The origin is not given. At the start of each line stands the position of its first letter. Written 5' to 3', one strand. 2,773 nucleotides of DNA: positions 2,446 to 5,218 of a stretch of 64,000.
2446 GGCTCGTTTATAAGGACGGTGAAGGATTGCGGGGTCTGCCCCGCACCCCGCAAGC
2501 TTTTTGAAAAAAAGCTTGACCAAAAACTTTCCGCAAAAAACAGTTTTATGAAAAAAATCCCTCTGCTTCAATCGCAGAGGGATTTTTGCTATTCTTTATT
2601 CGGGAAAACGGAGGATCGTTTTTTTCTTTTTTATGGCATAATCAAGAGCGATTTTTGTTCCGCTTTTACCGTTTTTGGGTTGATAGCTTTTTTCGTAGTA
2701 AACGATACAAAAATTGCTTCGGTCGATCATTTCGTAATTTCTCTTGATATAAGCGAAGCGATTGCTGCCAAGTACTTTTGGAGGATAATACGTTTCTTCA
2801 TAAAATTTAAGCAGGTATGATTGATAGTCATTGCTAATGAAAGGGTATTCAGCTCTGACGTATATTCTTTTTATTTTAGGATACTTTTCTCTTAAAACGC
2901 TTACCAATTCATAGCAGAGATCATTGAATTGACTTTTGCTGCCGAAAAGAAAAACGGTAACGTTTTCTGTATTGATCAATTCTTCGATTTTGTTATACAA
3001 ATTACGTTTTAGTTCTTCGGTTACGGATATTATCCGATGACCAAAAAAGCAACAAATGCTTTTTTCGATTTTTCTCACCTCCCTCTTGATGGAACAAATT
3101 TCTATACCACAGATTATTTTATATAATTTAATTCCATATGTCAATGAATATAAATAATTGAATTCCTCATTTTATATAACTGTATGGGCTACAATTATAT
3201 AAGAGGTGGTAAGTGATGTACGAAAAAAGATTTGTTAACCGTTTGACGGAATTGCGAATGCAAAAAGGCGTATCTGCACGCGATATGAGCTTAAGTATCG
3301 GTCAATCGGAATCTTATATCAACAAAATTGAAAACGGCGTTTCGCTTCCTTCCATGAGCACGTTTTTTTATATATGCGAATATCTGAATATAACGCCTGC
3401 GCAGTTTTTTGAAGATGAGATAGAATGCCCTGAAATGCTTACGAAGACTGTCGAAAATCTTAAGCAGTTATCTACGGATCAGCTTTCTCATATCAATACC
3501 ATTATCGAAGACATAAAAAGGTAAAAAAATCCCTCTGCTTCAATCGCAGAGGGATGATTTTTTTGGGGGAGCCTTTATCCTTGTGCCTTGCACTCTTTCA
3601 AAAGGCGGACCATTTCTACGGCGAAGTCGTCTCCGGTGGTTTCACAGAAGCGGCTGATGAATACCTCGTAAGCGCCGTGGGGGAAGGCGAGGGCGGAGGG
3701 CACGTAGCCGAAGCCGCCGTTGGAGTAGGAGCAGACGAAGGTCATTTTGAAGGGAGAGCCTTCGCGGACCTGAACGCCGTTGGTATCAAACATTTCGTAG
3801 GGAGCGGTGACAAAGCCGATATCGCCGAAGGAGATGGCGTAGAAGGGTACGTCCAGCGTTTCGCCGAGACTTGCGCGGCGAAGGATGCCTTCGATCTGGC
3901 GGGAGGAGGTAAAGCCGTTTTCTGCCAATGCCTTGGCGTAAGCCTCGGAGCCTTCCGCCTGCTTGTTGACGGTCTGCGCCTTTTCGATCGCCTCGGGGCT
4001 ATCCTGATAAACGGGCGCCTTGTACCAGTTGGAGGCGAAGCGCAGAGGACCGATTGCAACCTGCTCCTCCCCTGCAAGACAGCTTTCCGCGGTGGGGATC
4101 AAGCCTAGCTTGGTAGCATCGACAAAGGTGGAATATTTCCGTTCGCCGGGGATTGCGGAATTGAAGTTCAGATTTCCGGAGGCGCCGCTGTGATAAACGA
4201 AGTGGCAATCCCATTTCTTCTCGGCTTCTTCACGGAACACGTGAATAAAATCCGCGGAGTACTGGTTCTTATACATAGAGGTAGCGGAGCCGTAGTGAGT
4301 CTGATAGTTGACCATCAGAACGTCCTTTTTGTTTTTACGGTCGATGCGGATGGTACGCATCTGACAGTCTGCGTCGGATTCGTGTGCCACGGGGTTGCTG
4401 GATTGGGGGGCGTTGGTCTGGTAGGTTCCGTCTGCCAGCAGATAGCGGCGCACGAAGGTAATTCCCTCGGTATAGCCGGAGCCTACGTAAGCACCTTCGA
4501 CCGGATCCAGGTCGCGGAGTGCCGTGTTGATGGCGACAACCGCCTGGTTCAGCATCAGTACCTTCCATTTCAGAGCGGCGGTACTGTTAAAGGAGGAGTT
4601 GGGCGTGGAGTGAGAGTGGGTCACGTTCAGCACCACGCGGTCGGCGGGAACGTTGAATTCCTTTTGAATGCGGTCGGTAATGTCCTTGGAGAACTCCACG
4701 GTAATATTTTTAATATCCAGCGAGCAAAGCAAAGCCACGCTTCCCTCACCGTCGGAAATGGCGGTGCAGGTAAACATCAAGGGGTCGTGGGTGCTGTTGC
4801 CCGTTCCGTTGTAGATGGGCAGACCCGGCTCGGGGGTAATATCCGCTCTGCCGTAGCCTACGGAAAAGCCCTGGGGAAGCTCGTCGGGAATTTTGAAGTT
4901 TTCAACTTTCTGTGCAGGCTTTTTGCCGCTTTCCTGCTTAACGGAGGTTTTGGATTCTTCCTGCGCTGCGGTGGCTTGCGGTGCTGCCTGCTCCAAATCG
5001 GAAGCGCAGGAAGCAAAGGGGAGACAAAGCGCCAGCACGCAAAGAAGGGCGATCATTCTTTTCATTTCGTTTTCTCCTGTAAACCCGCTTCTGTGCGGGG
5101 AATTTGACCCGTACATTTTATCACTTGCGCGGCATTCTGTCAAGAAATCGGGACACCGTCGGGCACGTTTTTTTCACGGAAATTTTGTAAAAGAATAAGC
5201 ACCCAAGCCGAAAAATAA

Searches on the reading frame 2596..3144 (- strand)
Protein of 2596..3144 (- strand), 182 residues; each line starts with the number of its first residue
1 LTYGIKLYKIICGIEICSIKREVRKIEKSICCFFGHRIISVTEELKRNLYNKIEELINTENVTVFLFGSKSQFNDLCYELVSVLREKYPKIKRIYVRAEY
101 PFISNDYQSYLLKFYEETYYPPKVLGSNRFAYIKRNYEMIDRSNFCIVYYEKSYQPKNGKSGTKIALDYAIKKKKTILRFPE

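Call 23: search_protein_families(library=pfam, proteins=[window:2596-3144:-], max_evalue=0.001)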
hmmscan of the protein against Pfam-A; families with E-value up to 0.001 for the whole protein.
window:2596-3144:- (182 aa): 1 family
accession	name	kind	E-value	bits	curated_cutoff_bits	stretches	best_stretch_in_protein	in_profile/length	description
PF06908.16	YpsA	-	7.9e-05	23.1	27.7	1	44-176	23-159/168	YspA SLOG family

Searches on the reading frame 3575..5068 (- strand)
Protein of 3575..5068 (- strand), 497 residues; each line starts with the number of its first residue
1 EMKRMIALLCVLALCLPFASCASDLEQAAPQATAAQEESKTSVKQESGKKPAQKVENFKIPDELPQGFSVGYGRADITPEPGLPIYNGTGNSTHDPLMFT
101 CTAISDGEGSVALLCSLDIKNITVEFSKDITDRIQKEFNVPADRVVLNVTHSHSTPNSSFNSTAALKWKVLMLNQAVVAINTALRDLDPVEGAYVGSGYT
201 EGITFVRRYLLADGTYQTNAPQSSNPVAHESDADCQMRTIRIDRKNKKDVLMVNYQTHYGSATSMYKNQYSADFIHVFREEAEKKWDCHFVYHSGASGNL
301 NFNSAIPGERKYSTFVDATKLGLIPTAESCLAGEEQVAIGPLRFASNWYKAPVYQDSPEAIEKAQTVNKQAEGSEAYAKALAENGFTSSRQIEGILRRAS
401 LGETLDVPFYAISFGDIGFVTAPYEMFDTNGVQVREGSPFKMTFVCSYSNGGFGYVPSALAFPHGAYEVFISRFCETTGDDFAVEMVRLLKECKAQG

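Call 7: search_protein_families(library=pfam, proteins=[window:3575-5068:-], max_evalue=1)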
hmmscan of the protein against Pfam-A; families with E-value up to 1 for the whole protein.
window:3575-5068:- (497 aa): 2 families
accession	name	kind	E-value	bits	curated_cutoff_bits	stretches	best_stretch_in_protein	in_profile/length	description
PF04734.18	Ceramidase_alk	-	0.00067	18.9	32.1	1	108-268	48-210/509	Neutral/alkaline non-lysosomal ceramidase, N-terminal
PF14365.11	Neprosin_AP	-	0.072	14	39.2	1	227-268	59-100/120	Neprosin activation peptide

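Call 9: search_protein_families(library=ncbifam, proteins=[window:3575-5068:-], max_evalue=1)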
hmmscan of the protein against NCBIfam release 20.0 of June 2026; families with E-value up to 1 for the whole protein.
window:3575-5068:- (497 aa): 2 families
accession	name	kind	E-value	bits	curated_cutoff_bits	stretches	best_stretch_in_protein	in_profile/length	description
NF050142.1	PG1828_fam_lipo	equivalog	0.0078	16.9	50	1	2-45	1-43/59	PG1828 family lipoprotein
NF047653.1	OMPLoa22Lepto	equivalog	0.0085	15.7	300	1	7-80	2-80/183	OmpA family outer membrane lipoprotein Loa22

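Call 10: search_solved_structures(query=window:3575-5068:-, max_evalue=10, show_alignments=2)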
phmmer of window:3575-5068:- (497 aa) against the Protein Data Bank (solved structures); distinct sequences matched with E-value up to 10: 1.
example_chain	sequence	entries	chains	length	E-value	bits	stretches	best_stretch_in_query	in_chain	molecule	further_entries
4wgk_A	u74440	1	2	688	0.023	16.6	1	67-179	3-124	Neutral ceramidase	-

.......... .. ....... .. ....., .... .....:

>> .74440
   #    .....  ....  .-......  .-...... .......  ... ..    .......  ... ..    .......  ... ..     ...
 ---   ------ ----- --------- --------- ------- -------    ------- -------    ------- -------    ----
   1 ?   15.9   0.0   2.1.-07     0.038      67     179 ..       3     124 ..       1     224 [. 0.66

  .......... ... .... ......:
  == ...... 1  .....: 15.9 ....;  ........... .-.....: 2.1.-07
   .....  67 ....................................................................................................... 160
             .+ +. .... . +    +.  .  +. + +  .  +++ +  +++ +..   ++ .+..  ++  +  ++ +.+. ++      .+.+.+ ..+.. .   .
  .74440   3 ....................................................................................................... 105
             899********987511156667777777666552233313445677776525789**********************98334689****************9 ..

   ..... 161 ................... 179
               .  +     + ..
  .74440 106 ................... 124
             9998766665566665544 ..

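Call 26: search_protein_representatives(protein=window:3575-5068:-)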
Query: 497 residues. Proteins with E-value up to 0.001 (for the whole library): 5234; up to 1e-10: 1922; up to 1e-30: 540. The best 150 are listed.
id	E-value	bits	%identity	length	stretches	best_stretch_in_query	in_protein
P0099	1.7e-251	851.3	76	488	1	2-497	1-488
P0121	8.9e-179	611.5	63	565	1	67-494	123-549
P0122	1.2e-130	452.9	46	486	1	2-494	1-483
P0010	2.5e-122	425.4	48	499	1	2-494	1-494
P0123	4.3e-108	378.5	46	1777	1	63-494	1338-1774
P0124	4.4e-105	368.5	44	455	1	63-494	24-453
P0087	1.4e-104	366.9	47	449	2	2-341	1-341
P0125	3.9e-104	365.4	45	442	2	2-347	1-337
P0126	4.0e-100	352.2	41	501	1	2-495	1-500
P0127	3.7e-98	345.7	40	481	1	2-494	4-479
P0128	1.4e-94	333.9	45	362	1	134-493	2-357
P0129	1.6e-90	320.5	38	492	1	2-491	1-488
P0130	2.4e-90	320.0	41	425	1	68-495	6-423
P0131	1.7e-89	317.2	41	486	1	2-494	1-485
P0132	1.8e-89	317.1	40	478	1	2-494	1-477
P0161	2.7e-69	250.5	35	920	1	2-490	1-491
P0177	1.5e-64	234.9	31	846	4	62-306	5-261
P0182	1.2e-63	232.0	34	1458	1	58-482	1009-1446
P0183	1.9e-63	231.2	32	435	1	67-494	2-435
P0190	7.7e-62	225.9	34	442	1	69-494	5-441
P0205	5.4e-60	219.9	34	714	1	66-482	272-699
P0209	1.8e-59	218.2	36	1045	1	63-494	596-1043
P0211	2.2e-59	217.8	34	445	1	69-496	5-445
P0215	7.8e-59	216.0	32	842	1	2-495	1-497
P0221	4.5e-58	213.5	36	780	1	63-490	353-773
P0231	3.0e-57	210.8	32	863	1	7-496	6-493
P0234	3.7e-57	210.5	31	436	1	67-494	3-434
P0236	7.0e-57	209.6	34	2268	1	70-490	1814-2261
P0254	9.7e-55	202.5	35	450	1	66-495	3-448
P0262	5.7e-54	200.0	30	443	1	90-495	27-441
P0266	1.5e-53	198.6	35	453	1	69-493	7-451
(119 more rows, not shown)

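Call 33: search_protein_families(library=pfam, proteins=[P0161, P0215, P0231, P0205, P0221, P0209, P0177, P0236, P0182], max_evalue=0.01)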
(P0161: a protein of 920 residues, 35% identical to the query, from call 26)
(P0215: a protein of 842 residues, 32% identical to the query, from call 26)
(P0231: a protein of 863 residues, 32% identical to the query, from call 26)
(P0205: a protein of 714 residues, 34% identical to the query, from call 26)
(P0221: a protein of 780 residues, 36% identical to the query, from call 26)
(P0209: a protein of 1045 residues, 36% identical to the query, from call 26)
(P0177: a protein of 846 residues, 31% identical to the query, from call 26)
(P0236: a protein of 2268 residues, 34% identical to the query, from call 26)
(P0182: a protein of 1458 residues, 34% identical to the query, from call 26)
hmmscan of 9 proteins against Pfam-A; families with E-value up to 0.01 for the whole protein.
P0161 (920 aa): 1 family
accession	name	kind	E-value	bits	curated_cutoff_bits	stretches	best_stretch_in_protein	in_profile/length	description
PF04886.17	PT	-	0.00023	21.1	26.2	1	23-53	3-33/36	PT disordered repeat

P0215 (842 aa): 2 families
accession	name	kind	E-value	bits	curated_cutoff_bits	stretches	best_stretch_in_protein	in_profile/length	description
PF00754.31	F5_F8_type_C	-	1.9e-08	34.9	28.2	1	741-819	37-118/127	F5/8 type C domain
PF22633.2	F5_F8_type_C_2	-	0.0024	18.9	27.8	1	743-811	24-91/91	NedA-like, galactose-binding domain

P0231 (863 aa): 2 families
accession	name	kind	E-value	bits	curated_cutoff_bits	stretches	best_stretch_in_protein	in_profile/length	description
PF04734.18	Ceramidase_alk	-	2.4e-13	50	32.1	1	56-282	1-232/509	Neutral/alkaline non-lysosomal ceramidase, N-terminal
PF00754.31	F5_F8_type_C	-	4.3e-08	33.8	28.2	1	714-832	12-114/127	F5/8 type C domain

P0205 (714 aa): 1 family
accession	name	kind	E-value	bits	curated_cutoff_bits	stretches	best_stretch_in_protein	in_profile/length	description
PF04734.18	Ceramidase_alk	-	0.0037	16.4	32.1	0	276-369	3-99/509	Neutral/alkaline non-lysosomal ceramidase, N-terminal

P0221 (780 aa): 0 families

P0209 (1045 aa): 0 families

P0177 (846 aa): 1 family
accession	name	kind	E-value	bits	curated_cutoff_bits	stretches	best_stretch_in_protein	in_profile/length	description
PF04734.18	Ceramidase_alk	-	1.1e-14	54.4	32.1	2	11-159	1-157/509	Neutral/alkaline non-lysosomal ceramidase, N-terminal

P0236 (2268 aa): 0 families

P0182 (1458 aa): 0 families
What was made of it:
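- On Neutral/alkaline non-lysosomal ceramidase (PF04734; ASAH2/PaCD type): Distant family members P0231 and P0177 do pass, at 50 and 54 bits (call 33).
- More distant family members do pass PF04734 (P0231 50 bits, P0177 54 bits, call 33).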

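Call 48: find_encoding_contigs(protein=P0211, flank=8000, max_places=4)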
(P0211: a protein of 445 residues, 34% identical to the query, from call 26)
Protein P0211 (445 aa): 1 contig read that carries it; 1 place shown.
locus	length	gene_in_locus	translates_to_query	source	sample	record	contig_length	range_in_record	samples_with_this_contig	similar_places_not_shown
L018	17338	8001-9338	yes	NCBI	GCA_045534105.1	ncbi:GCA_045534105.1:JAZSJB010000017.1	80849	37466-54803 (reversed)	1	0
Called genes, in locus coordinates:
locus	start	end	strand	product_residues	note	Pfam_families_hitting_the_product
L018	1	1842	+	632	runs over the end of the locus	PF00005:ABC_tran, PF02463:SMC_N (faint), PF13304:AAA_21 (faint), PF12848:ABC_tran_Xtn, PF00005:ABC_tran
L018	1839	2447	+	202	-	PF02698:DUF218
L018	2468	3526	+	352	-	PF03462:PCRF, PF00472:RF-1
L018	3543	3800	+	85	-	-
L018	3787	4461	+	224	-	PF00702:Hydrolase, PF12710:HAD, PF13419:HAD_2, PF13242:Hydrolase_like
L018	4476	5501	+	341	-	PF01300:Sua5_yciO_yrdC, PF03481:Sua5_C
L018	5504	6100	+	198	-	PF01121:CoaE, PF13238:AAA_18 (weak)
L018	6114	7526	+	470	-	PF02127:Peptidase_M18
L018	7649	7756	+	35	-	-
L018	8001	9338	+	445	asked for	-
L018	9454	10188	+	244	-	PF00574:CLP_protease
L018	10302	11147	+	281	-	PF02673:BacA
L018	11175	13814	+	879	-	PF17854:FtsK_alpha, PF01580:FtsK_SpoIIIE, PF12846:AAA_10 (faint), PF09397:FtsK_gamma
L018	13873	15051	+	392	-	PF00291:PALP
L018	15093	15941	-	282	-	PF02588:YitT_membrane, PF10035:DUF2179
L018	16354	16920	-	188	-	PF00300:His_Phos_1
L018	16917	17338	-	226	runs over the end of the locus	PF02654:CobS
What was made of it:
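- Tried and rejected: Context of a cytoplasmic relative (L018): housekeeping neighbours, uninformative (call 48).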

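Call 66: list_cluster_members(proteins=[P0211, P0266, P0254, P0183, P0190, P0234, P0262, P0231, P0177, P0215])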
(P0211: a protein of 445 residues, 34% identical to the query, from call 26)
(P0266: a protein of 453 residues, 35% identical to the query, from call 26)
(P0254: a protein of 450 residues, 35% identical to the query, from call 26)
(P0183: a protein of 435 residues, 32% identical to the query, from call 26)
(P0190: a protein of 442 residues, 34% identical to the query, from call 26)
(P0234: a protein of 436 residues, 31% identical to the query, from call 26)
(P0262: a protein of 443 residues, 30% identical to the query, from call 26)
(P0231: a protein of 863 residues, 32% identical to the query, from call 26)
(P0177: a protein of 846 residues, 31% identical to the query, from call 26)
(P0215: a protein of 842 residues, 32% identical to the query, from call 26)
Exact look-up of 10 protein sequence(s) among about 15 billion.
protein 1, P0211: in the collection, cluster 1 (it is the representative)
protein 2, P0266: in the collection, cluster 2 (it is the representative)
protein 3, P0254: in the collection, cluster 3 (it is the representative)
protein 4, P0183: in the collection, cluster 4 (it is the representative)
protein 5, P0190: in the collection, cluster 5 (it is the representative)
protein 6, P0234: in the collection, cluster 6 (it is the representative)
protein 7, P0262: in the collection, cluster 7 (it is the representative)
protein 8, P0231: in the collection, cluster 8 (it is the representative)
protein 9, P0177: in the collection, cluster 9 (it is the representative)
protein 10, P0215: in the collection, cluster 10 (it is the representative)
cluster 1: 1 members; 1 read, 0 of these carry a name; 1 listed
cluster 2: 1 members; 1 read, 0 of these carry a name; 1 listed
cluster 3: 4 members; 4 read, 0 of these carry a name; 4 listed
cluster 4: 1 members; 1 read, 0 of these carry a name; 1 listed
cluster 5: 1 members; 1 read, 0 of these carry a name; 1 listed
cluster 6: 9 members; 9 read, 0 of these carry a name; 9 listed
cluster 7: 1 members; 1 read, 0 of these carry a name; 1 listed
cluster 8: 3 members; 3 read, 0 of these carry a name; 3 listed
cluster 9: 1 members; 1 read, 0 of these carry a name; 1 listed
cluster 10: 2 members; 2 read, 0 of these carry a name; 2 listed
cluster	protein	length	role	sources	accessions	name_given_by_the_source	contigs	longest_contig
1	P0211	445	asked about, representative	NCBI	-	-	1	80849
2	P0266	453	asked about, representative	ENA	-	-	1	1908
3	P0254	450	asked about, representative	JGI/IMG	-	-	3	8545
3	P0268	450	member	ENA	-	-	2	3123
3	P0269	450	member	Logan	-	-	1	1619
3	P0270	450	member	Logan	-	-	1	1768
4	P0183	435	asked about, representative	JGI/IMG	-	-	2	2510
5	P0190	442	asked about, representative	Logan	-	-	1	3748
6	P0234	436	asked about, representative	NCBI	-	-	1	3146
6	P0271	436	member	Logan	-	-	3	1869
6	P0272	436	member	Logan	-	-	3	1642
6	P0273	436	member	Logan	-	-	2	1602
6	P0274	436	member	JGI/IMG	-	-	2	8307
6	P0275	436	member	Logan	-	-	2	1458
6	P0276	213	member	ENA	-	-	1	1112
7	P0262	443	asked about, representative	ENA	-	-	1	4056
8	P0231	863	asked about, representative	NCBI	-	-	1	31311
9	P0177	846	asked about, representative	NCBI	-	-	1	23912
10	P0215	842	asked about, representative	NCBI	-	-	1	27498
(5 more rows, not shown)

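Call 101: find_homologous_proteins(query=A4, max_evalue=0.00001)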
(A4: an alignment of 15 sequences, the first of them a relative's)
Query A4 (15 sequences) (445 aa, profile of the alignment): 954 proteins with E <= 0.00001 among 8000 candidates; the best 120 are listed.
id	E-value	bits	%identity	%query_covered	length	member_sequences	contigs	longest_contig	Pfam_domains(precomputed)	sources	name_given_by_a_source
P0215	3.6e-184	631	39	99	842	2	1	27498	PF00754.32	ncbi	-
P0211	5.3e-179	614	100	100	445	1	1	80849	-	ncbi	-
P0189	1.8e-178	612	41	100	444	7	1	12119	PF04734.19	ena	-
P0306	2.7e-175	602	88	100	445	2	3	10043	PF04734.19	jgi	-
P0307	7.2e-173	594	41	100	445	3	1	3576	PF04734.19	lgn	-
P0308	1.4e-172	593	83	100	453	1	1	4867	PF04734.19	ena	-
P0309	2.4e-170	585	47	99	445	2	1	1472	PF04734.19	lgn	-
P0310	9.4e-170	583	46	98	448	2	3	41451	-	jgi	-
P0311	1.0e-169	583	82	100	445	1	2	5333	PF04734.19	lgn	-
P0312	2.1e-169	582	48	98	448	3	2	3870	-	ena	-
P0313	9.1e-168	577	43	99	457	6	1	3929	-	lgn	-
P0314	6.0e-166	571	45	99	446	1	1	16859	PF04734.19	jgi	-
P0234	7.6e-166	570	28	100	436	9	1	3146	-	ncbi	-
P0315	3.4e-165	568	45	99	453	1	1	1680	PF04734.19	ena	-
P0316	3.5e-165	568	44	99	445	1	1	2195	PF04734.19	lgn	-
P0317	5.5e-165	568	69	99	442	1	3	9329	PF04734.19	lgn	-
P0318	7.7e-165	567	46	99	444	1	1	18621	PF04734.19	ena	-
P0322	3.1e-164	565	64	100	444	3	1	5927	PF04734.19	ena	-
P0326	2.5e-163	562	42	99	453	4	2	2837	PF04734.19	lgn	-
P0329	3.9e-163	561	43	99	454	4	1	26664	PF04734.19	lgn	-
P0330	9.1e-163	560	42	100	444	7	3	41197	PF04734.19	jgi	-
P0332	1.5e-162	560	45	99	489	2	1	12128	PF04734.19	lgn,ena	-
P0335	3.2e-162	558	48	99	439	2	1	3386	PF04734.19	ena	-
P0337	7.5e-162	557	69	99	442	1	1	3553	PF04734.19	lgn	-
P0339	1.7e-161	556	42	99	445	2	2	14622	PF04734.19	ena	-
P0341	3.2e-161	555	44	99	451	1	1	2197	PF04734.19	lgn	-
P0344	3.9e-161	555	42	99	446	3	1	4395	PF04734.19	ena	-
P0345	5.4e-161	554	46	98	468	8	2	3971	PF04734.19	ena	-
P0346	6.7e-161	554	62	100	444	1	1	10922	PF04734.19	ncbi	-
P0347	7.7e-161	554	43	99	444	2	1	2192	PF04734.19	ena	-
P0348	1.3e-160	553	45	99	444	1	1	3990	PF04734.19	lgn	-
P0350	1.7e-160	553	43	99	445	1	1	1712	PF04734.19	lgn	-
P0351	1.9e-160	553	47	99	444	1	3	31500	PF04734.19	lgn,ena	-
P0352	2.9e-160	552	43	99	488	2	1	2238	PF04734.19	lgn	-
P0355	4.5e-160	551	45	98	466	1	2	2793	PF04734.19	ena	-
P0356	1.3e-159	550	68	99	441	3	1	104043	PF04734.19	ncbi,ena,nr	ncbi:MAG: hypothetical protein IJP02_00985 [Oscillospiraceae bacterium]|nr:hypothetical protein [Osc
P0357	1.4e-159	550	42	100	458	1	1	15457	PF04734.19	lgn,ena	-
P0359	2.4e-159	549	44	99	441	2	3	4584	PF04734.19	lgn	-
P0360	3.5e-159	548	44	99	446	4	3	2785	PF04734.19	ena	-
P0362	4.4e-159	548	44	100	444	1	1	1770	PF04734.19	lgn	-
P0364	6.1e-159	548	62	100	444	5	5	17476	PF04734.19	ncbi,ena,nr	ncbi:MAG: hypothetical protein J6Q14_01555 [Oscillospiraceae bacterium]|nr:hypothetical protein [Osc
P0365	8.2e-159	547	42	99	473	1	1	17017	PF04734.19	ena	-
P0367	9.9e-159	547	43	99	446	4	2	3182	PF04734.19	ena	-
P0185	1.7e-158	546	50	98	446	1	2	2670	PF04734.19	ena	-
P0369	2.9e-158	545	65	100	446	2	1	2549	PF04734.19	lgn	-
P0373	4.2e-158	545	45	100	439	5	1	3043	PF04734.19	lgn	-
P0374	6.3e-158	544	41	98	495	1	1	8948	PF04734.19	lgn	-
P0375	6.8e-158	544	42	98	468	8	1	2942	PF04734.19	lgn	-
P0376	7.5e-158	544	37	95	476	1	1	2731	PF04734.19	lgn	-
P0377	8.9e-158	544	42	98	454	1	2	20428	PF04734.19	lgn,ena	-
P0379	1.2e-157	543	37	99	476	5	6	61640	PF04734.19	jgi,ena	-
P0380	1.5e-157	543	42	98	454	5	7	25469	PF04734.19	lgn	-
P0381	2.0e-157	543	43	99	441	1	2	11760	PF04734.19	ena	-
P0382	2.2e-157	542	63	99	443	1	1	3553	PF04734.19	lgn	-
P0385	2.6e-157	542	43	99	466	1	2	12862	PF04734.19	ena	-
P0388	9.1e-157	540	41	100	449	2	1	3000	PF04734.19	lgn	-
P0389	1.1e-156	540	41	99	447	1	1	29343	PF04734.19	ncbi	-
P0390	1.4e-156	540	66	99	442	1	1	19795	PF04734.19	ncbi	-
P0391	1.6e-156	540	44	98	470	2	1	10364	PF04734.19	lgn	-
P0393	1.7e-156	540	43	98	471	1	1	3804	PF04734.19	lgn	-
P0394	2.2e-156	539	44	100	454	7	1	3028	PF04734.19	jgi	-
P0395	3.3e-156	539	43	99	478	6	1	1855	PF04734.19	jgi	jgi:hypothetical protein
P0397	4.4e-156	538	47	98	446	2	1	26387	PF04734.19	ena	-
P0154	4.6e-156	538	41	98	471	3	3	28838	PF04734.19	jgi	-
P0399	4.7e-156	538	38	98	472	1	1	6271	PF04734.19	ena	-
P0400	6.3e-156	538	63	98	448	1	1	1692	PF04734.19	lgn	-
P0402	9.5e-156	537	43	99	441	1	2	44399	PF04734.19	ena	-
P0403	1.0e-155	537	42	98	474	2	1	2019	PF04734.19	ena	-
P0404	1.1e-155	537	38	99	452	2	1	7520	PF04734.19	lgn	-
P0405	1.3e-155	537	42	98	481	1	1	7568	PF04734.19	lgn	-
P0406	1.5e-155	536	42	98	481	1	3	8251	PF04734.19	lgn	-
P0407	1.7e-155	536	36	98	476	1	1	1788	PF04734.19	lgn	-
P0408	2.4e-155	536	39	99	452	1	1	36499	PF04734.19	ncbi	-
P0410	3.6e-155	535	42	99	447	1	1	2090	PF04734.19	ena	-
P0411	3.7e-155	535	44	99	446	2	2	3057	PF04734.19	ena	-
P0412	3.7e-155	535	64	99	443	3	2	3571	PF04734.19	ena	-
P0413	4.5e-155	535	43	99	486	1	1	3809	PF04734.19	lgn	-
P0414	5.0e-155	535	42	99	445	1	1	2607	PF04734.19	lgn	-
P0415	7.1e-155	534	59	100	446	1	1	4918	PF04734.19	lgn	-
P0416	7.3e-155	534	40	98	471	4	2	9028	PF04734.19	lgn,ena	-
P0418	8.5e-155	534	62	99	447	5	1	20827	PF04734.19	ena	-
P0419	9.6e-155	534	45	99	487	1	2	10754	PF04734.19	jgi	-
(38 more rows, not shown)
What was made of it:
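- Many have precomputed PF04734 hits (call 101).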
